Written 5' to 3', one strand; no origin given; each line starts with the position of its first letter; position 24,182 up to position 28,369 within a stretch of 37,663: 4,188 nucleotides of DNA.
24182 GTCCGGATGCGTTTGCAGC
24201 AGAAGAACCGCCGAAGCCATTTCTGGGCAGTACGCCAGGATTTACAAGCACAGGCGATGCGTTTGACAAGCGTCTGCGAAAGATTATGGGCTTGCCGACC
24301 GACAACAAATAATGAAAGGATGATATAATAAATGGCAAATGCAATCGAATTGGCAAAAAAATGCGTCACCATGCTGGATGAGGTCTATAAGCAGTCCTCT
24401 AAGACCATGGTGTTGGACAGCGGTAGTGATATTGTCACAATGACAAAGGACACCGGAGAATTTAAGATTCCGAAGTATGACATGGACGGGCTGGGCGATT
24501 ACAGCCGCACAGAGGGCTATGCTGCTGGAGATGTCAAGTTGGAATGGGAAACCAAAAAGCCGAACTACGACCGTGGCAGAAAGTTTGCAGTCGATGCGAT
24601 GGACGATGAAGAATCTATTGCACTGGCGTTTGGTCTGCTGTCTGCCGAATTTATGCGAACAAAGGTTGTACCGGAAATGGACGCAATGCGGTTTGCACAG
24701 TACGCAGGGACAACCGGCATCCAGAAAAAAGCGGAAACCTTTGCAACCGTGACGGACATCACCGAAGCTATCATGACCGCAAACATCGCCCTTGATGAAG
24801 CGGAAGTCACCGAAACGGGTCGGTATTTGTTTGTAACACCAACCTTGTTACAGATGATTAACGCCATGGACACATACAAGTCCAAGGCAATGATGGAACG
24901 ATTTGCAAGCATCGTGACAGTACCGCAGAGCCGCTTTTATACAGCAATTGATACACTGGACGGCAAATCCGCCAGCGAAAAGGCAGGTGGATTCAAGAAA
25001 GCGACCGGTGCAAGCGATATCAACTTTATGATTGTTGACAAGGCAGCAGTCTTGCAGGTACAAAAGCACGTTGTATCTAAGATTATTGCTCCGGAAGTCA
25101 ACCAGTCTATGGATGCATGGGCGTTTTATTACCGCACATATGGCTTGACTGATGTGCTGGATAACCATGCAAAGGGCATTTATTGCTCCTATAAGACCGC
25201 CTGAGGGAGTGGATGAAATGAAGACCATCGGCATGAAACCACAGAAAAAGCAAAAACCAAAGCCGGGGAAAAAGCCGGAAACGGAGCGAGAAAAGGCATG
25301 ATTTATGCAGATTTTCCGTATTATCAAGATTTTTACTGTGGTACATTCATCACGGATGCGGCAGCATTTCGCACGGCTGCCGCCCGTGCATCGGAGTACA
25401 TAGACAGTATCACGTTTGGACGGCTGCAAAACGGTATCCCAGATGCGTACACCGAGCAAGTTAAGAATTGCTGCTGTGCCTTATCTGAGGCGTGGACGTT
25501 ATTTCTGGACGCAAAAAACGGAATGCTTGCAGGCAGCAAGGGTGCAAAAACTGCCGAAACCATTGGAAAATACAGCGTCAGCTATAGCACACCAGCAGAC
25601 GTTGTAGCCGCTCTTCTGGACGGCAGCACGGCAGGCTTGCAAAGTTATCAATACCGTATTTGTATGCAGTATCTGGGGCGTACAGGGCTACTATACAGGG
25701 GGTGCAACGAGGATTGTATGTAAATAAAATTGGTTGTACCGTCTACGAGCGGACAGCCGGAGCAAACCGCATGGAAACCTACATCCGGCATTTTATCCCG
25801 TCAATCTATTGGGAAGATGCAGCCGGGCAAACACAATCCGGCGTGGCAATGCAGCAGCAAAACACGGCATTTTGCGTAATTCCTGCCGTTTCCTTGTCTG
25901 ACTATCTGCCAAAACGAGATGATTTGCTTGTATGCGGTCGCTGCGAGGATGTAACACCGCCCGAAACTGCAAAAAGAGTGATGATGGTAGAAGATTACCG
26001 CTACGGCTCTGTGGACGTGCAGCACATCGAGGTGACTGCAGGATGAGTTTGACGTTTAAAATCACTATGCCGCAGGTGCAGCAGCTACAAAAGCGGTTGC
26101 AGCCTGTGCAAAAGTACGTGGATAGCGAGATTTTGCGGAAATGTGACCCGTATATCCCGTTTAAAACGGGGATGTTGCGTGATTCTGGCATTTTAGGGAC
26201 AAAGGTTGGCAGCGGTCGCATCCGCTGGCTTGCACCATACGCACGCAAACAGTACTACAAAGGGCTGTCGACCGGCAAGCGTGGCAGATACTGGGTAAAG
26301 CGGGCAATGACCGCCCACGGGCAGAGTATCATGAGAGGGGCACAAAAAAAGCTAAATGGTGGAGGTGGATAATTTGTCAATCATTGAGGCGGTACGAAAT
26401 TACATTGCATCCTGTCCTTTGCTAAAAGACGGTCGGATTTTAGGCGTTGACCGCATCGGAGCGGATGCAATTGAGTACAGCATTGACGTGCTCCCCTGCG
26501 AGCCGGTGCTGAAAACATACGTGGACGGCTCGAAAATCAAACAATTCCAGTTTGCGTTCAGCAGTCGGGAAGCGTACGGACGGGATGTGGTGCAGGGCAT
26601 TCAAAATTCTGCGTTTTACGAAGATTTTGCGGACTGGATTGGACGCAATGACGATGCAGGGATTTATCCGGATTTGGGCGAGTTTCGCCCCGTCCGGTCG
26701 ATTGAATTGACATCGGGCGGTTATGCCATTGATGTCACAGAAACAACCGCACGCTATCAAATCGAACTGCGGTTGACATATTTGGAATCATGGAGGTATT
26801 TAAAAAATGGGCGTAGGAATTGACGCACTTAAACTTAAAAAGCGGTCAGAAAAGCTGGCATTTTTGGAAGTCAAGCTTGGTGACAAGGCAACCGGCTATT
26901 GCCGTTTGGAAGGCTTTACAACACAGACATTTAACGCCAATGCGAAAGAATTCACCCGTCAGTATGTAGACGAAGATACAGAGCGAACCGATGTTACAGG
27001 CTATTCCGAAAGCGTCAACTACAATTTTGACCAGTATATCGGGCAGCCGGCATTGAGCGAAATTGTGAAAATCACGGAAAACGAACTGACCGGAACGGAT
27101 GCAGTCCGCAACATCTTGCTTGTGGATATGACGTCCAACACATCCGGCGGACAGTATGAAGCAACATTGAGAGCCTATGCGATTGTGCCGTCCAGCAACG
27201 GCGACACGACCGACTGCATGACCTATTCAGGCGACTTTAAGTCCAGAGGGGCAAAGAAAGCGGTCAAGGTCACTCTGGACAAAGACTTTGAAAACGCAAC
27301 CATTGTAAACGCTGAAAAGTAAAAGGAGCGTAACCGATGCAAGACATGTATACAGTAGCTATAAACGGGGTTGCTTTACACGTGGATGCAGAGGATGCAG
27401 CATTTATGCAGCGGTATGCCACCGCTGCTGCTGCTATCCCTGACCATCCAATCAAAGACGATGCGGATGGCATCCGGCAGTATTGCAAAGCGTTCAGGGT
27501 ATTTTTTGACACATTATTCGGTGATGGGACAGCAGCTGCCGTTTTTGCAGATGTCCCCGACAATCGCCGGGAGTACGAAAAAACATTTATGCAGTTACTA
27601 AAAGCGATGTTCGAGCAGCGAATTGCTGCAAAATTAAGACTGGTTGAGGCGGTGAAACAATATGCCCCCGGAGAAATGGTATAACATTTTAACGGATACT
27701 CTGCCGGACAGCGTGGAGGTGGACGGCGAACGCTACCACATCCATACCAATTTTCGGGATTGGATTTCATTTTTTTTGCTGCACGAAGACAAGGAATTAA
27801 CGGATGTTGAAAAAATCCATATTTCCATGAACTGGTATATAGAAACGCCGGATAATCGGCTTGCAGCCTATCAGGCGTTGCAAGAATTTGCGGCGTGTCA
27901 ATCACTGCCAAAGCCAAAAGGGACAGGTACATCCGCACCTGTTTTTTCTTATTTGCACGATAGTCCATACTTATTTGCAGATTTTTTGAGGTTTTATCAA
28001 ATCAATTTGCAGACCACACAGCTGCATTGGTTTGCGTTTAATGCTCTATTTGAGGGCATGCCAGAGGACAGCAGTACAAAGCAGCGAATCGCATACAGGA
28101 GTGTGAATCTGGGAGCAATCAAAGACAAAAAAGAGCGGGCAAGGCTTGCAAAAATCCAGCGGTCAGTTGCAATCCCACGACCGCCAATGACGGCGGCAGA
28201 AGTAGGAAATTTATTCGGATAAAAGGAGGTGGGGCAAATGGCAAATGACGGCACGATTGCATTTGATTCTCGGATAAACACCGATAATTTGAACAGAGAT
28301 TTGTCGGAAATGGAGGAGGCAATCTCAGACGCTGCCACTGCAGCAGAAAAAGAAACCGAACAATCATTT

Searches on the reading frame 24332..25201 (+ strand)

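Call 19: search_protein_families(library=pfam, proteins=[window:24332-25201:+], max_evalue=0.01)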
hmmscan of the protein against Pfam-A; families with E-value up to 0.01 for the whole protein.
window:24332-25201:+ (290 aa): 0 families

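Call 71: search_protein_families(library=phrogs, proteins=[window:24332-25201:+], max_evalue=0.00001)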
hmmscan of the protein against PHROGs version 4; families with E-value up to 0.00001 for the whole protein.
window:24332-25201:+ (290 aa): 1 family
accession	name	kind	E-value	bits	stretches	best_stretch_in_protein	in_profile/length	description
phrog_422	-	head and packaging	1.1e-71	242.7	1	1-289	1-294/297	major head protein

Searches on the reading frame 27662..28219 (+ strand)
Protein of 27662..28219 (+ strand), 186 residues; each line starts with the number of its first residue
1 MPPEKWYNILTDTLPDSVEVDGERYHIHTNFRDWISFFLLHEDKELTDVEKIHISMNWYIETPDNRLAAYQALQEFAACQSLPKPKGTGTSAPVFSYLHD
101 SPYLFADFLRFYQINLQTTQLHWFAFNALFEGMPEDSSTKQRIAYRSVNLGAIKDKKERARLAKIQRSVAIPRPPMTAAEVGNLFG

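Call 71: search_protein_families(library=phrogs, proteins=[window:27662-28219:+], max_evalue=0.00001)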
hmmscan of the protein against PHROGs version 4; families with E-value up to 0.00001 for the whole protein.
window:27662-28219:+ (186 aa): 1 family
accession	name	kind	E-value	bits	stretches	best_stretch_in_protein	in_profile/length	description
phrog_706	-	unknown function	8.7e-41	140.8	1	8-174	2-185/201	-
